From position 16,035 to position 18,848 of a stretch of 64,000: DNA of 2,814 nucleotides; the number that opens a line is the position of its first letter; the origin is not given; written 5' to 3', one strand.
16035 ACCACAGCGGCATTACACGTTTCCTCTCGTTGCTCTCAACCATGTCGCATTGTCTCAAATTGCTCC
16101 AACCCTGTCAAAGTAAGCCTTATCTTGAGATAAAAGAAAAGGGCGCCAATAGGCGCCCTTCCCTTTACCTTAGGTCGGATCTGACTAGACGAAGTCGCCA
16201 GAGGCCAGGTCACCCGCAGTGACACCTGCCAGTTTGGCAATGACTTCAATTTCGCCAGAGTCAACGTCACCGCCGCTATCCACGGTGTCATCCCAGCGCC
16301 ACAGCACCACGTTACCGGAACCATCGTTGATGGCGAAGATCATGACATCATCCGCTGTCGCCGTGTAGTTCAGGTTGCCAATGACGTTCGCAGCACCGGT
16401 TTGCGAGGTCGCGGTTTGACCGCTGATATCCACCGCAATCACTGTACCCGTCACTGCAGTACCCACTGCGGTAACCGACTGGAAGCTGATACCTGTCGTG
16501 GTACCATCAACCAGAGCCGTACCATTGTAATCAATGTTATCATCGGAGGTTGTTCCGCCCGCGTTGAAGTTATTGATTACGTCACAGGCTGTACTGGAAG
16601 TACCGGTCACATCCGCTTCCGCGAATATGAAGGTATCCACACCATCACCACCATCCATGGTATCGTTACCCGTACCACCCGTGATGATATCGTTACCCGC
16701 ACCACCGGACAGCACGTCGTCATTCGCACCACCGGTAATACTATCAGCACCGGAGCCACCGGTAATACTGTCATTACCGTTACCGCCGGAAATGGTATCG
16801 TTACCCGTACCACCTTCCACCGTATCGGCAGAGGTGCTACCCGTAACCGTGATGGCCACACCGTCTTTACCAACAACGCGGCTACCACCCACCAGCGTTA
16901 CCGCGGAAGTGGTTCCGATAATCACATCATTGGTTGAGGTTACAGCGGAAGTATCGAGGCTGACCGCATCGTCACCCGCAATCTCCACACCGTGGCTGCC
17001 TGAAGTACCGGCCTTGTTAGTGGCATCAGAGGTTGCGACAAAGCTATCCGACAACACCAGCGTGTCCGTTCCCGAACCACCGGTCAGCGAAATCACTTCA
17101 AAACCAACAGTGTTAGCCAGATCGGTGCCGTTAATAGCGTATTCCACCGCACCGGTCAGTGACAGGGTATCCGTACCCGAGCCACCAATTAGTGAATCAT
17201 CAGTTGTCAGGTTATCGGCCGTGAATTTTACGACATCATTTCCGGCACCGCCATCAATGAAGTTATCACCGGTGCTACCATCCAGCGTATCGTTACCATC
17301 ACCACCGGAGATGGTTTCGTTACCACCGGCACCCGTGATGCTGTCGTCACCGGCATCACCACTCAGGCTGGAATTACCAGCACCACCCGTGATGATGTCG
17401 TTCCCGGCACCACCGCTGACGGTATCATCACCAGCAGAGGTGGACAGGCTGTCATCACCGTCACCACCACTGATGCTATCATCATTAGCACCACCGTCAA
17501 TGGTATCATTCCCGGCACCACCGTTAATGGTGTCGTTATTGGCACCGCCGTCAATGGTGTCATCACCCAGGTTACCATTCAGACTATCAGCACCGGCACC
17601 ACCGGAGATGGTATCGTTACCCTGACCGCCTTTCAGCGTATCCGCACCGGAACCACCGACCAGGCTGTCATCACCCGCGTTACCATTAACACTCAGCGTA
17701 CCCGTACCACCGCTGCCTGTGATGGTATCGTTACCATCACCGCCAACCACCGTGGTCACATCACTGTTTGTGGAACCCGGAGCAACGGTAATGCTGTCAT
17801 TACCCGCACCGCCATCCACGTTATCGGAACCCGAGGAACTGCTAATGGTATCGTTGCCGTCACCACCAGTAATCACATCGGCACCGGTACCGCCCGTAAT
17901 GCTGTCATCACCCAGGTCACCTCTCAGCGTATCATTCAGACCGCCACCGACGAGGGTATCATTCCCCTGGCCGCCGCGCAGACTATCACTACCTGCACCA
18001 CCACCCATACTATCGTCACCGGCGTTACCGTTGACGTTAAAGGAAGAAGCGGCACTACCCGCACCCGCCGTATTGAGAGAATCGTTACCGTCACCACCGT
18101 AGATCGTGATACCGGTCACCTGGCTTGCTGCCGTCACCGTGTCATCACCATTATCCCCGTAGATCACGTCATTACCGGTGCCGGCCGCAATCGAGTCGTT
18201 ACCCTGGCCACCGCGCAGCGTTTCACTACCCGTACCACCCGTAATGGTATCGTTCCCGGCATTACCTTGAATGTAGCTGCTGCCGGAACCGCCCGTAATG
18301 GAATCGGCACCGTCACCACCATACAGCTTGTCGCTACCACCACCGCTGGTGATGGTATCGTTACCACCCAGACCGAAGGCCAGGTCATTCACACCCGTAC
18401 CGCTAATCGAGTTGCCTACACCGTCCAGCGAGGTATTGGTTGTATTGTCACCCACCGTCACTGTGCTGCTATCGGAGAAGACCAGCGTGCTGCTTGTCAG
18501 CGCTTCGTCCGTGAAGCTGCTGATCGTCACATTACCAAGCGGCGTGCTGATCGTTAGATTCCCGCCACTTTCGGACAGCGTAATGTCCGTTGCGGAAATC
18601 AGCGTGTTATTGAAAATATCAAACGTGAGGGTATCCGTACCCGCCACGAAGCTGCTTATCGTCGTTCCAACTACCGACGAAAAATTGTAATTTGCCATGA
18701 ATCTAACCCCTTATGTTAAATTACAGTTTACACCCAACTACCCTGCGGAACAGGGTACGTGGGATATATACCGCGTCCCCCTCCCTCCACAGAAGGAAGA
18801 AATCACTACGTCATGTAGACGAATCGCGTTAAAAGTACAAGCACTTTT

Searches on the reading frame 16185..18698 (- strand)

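Call 4: search_protein_families(library=pfam, proteins=[window:16185-18698:-], max_evalue=0.01)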
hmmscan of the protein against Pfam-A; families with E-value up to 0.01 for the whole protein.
window:16185-18698:- (837 aa): 1 family
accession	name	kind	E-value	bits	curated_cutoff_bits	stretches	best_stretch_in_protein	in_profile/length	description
PF00353.25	HemolysinCabind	-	5.7e-87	285.5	23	16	339-373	2-36/36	RTX calcium-binding nonapeptide repeat (4 copies)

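Call 63: search_protein_families(library=ncbifam, proteins=[window:16185-18698:-], max_evalue=0.001)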
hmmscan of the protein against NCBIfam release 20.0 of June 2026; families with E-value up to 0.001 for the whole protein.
window:16185-18698:- (837 aa): 7 families
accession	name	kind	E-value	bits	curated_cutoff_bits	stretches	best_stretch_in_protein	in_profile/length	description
NF033943.0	RTX_toxin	subfamily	3e-58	197.8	1000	6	379-495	678-795/930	RTX family hemolysin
NF046115.1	Ca_rpt_SMc04171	equivalog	4.4e-57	194.5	625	7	432-652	276-487/574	SMc04171 family calcium-binding repeat protein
NF033203.1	entero_EhxA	exception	2.2e-46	158.5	2000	7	374-490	706-822/997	enterohemolysin EhxA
NF035945.1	Zn_serralysin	subfamily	1.7e-27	96.7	500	1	646-739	323-410/462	serralysin family metalloprotease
NF053766.1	ZapA_metallo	exception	4.8e-22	78.6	940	4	637-716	334-411/483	ZapA family metalloprotease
NF050046.1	PueAB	exception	4.1e-20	71.7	670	2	138-199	367-428/616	polyurethane esterase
NF052454.1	BtaGlycanEglC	equivalog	0.00022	20.3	700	0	656-713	105-155/459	endo-1,3-1,4-beta-glycanase EglC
